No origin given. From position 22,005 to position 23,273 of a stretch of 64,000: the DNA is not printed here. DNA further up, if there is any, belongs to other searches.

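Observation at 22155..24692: ATP-grasp ligase and extended class I aminotransferase pair welded into the dnaB-dnaI replication operon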

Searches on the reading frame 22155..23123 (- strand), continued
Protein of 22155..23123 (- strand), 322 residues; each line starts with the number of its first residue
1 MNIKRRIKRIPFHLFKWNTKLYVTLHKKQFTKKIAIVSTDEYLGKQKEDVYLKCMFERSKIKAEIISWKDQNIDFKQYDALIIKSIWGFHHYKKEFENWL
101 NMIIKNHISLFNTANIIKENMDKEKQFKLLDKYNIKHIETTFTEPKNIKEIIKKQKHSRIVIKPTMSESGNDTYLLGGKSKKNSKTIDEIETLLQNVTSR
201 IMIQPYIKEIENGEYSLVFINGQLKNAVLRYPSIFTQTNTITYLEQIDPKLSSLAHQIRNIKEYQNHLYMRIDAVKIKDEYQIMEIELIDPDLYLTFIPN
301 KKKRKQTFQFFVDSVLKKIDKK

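Call 93: search_protein_families(library=pfam, proteins=[L039:4835-5425:+, L039:7879-8706:+, L030:1078-2580:+, L040:875-1498:+, L016:8245-8958:-, L016:9016-10269:-, L031:9345-10727:+, L022:4421-5005:+, L017:8148-8750:+, L033:2386-3468:+], max_evalue=0.0001)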
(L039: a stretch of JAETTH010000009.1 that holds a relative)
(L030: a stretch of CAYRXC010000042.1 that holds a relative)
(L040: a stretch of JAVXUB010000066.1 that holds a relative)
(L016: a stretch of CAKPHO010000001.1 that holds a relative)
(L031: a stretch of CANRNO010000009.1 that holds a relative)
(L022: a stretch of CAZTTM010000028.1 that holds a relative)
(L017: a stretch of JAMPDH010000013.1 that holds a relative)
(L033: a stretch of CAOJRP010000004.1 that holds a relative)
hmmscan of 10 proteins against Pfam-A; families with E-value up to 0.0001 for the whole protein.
L039:4835-5425:+ (196 aa): 0 families

L039:7879-8706:+ (275 aa): 4 families
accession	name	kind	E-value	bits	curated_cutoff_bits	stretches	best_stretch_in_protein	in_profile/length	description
PF08282.18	Hydrolase_3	-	2.5e-55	188.4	20.9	1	15-268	1-255/255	haloacid dehalogenase-like hydrolase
PF00702.32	Hydrolase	-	1.5e-08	35.7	26.4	1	13-236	2-191/191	haloacid dehalogenase-like hydrolase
PF05116.19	S6PP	-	1.7e-05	25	20.3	0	199-247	164-212/247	Sucrose-6F-phosphate phosphohydrolase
PF12710.13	HAD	-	4.6e-05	24.4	27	0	194-233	144-189/189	haloacid dehalogenase-like hydrolase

L030:1078-2580:+ (500 aa): 0 families

L040:875-1498:+ (207 aa): 0 families

L016:8245-8958:- (237 aa): 2 families
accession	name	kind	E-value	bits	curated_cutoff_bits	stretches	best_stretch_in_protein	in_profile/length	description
PF13472.12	Lipase_GDSL_2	-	6.7e-09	36.9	32.9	1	98-219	60-177/178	GDSL-like Lipase/Acylhydrolase family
PF00657.28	Lipase_GDSL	-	1.5e-06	29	23.6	1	89-225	71-208/208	GDSL-like Lipase/Acylhydrolase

L016:9016-10269:- (417 aa): 1 family
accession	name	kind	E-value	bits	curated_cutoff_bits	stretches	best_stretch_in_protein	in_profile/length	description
PF00275.25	EPSP_synthase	-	8.1e-91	305.2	22.8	1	8-405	3-417/417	EPSP synthase (3-phosphoshikimate 1-carboxyvinyltransferase)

L031:9345-10727:+ (460 aa): 2 families
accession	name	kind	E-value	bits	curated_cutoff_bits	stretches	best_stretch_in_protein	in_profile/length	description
PF00152.25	tRNA-synt_2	-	3.3e-66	223.9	25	1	113-454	3-307/308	tRNA synthetases class II (D, K and N)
PF01336.31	tRNA_anti-codon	-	3.9e-12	46.4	27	1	18-95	1-74/75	OB-fold nucleic acid binding domain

L022:4421-5005:+ (194 aa): 1 family
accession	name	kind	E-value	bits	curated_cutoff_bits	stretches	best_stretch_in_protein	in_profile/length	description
PF04011.17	LemA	-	4e-61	205.6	26.2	1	46-194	1-149/149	LemA family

L017:8148-8750:+ (200 aa): 2 families
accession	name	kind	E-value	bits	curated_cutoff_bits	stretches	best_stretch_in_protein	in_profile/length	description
PF00440.29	TetR_N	-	4.4e-16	58.8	24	1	11-56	2-47/47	Bacterial regulatory proteins, tetR family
PF21303.2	TetR_C_39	-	9.1e-05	23.4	27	0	99-164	10-75/92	Tetracyclin repressor-like, C-terminal domain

L033:2386-3468:+ (360 aa): 0 families

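Call 95: find_related_loci(query=A3, collection=viral_contigs, flank=3000)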
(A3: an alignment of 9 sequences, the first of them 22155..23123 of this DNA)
Query A3 (322 aa) in viral_contigs; peptide patterns used: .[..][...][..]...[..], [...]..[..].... (x = any residue, [..] = any of these).
383 stretches matched a pattern, but none encodes a relative of the query by tblastn (E <= 1e-3).

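Call 96: search_dna_similar(query=window:22155-23123:-, collection=plasmids, mode=protein, max_evalue=0.00001, max_rows=10)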
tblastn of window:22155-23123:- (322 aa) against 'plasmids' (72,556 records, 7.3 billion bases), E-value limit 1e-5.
Records with a match: 7; places in all: 7; records where one place covers at least 80% of the query: 3.
Best place of each record, by identity: <60% 7.
By first word of the organism name: Vibrio 2; Gemmatirosa 1; Nonomuraea 1; Tsukamurella 1; Tateyamaria 1; Rhizobium 1.
By predicted mobility (MOB-suite, as given by PLSDB): non-mobilizable 5; conjugative 1; mobilizable 1.
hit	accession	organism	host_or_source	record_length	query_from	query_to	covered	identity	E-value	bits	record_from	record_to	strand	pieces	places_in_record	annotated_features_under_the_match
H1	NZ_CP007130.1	Gemmatirosa kalamazoonensis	-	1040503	26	321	92%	21.1%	1e-26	117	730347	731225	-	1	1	record has no annotation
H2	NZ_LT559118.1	Nonomuraea gerenzanensis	-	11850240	54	307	79%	24.5%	1e-14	82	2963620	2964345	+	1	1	none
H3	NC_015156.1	Vibrio nigripulchritudo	-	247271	65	319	79%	23.2%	3e-11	72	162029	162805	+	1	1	glutathione synthetase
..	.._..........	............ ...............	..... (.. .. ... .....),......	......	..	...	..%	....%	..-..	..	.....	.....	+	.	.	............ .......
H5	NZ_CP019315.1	Tateyamaria omphalii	Single cell,seawater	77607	36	302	83%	20.9%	8e-10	67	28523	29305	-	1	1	hypothetical protein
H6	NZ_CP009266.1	Vibrio coralliilyticus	-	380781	60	305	76%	22.6%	1e-12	76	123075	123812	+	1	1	hypothetical protein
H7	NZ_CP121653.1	Rhizobium sp. CB3171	Calliandra calothyrsus,cell culture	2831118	87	297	66%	25.9%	4e-9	65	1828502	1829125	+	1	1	record has no annotation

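Call 97: get_annotated_region(hit=H3, flank=5000)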
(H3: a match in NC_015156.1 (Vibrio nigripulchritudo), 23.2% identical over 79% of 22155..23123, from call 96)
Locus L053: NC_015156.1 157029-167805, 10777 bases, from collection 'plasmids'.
description: Vibrio nigripulchritudo plasmid VIBNI_pA, complete sequence
organism: Vibrio nigripulchritudo (NCBI taxid 28173)
taxonomy: Bacteria; Pseudomonadota; Gammaproteobacteria; Vibrionales; Vibrionaceae; Vibrio; Vibrio nigripulchritudo
host: -; source: -; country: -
typing (MOB-suite, as given by PLSDB): conjugative; replicon rep_cluster_124; relaxase MOBF; mating-pair formation MPF_F
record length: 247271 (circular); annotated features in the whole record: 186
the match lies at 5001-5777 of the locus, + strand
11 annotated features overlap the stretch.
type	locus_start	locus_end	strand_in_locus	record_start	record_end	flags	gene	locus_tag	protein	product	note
CDS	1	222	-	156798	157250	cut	-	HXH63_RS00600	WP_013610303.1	hypothetical protein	-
CDS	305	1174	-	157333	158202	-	-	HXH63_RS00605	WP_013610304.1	GCN5-related N-acetyltransferase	-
CDS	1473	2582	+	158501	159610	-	-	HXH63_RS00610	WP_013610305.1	ABC transporter substrate-binding protein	-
CDS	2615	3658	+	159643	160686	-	-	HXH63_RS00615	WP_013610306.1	iron ABC transporter permease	-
CDS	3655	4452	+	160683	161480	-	-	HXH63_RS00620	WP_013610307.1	ABC transporter ATP-binding protein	-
CDS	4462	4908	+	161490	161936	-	-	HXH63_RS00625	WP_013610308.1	pseudoazurin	-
CDS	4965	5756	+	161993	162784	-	-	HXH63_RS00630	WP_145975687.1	glutathione synthetase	-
CDS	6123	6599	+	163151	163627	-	-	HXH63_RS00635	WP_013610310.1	Lrp/AsnC family transcriptional regulator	-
CDS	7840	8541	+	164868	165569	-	-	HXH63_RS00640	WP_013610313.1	response regulator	GO:0000160 - phosphorelay signal transduction system [Evidence IEA]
CDS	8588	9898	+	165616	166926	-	-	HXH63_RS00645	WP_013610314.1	ATP-binding protein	-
CDS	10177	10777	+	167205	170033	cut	-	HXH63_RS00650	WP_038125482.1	hypothetical protein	-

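Call 98: get_annotated_region(hit=H4, flank=5000)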
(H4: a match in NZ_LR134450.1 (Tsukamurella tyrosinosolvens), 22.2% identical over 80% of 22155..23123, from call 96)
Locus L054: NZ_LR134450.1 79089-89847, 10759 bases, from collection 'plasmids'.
description: Tsukamurella tyrosinosolvens strain NCTC13231 plasmid 8, complete sequence
organism: Tsukamurella tyrosinosolvens (NCBI taxid 57704)
taxonomy: Bacteria; Actinomycetota; Actinomycetes; Mycobacteriales; Tsukamurellaceae; Tsukamurella; Tsukamurella tyrosinosolvens
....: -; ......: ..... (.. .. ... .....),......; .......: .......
typing (MOB-suite, as given by PLSDB): non-mobilizable
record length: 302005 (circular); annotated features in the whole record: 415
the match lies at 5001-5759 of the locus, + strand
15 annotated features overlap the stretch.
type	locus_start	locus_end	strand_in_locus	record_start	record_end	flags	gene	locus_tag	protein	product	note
CDS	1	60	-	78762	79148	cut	-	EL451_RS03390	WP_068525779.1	BlaI/MecI/CopY family transcriptional regulator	GO:0045892 - negative regulation of DNA-templated transcription [Evidence IEA]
CDS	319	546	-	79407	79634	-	-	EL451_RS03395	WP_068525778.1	PspC domain-containing protein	GO:0080135 - regulation of cellular response to stress [Evidence IEA]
CDS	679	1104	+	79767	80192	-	-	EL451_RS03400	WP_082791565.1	PaaI family thioesterase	-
CDS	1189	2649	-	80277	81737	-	-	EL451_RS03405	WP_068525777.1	NAD(P)/FAD-dependent oxidoreductase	-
CDS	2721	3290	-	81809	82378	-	-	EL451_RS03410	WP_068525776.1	CGNR zinc finger domain-containing protein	-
CDS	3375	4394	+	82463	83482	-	-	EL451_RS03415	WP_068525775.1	DMT family transporter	GO:0055085 - transmembrane transport [Evidence IEA]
CDS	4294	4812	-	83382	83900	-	-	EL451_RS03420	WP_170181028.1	GNAT family N-acetyltransferase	-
CDS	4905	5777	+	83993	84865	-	-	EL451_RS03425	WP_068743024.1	hypothetical protein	-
CDS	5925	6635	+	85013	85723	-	-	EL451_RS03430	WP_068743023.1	PadR family transcriptional regulator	-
CDS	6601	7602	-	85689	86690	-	-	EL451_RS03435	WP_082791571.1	ABC transporter ATP-binding protein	-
CDS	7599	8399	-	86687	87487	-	-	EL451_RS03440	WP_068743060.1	ABC transporter permease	GO:0006810 - transport [Evidence IEA]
CDS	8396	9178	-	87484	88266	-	modA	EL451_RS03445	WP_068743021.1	molybdate ABC transporter substrate-binding protein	GO:0015689 - molybdate ion transport [Evidence IEA]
CDS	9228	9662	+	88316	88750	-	-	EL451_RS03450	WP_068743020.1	acyl-CoA thioesterase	-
CDS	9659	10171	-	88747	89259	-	-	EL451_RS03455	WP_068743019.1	DUF1990 domain-containing protein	-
CDS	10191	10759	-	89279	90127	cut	-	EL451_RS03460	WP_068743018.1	DMT family transporter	-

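Call 99: get_annotated_region(hit=H6, flank=5000)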
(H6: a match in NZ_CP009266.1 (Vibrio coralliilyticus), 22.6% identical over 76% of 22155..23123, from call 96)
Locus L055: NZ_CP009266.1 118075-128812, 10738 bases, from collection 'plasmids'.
description: Vibrio coralliilyticus strain OCN014 plasmid pOCN014, complete sequence
organism: Vibrio coralliilyticus (NCBI taxid 190893)
taxonomy: Bacteria; Pseudomonadota; Gammaproteobacteria; Vibrionales; Vibrionaceae; Vibrio; Vibrio coralliilyticus
host: -; source: -; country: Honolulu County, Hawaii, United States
typing (MOB-suite, as given by PLSDB): mobilizable; replicon rep_cluster_564; relaxase MOBF
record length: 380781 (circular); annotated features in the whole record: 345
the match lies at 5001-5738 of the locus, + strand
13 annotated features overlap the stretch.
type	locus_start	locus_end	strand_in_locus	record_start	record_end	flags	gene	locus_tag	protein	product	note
CDS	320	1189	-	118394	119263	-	-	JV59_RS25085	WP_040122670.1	N-acetyltransferase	-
CDS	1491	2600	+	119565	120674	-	-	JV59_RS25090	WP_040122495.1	ABC transporter substrate-binding protein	-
CDS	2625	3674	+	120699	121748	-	-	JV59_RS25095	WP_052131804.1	iron ABC transporter permease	-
CDS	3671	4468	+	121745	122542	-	-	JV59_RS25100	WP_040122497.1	ABC transporter ATP-binding protein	-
CDS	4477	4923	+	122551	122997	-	-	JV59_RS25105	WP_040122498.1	pseudoazurin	-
CDS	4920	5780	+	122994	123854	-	-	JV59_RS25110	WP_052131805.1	hypothetical protein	-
CDS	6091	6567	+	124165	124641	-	-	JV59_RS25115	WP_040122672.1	Lrp/AsnC family transcriptional regulator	-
CDS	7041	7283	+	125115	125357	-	-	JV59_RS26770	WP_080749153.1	hypothetical protein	-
CDS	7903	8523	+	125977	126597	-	-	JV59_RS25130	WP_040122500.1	DJ-1/PfpI family protein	-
CDS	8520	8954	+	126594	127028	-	-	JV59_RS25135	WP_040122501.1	MarR family winged helix-turn-helix transcriptional regulator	GO:0006355 - regulation of DNA-templated transcription [Evidence IEA]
CDS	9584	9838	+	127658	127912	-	-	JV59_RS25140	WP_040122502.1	AbrB/MazE/SpoVT family DNA-binding domain-containing protein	-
CDS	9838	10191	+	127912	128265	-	-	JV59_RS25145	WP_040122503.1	type II toxin-antitoxin system PemK/MazF family toxin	-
CDS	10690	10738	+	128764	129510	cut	-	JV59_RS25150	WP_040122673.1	NYN domain-containing protein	-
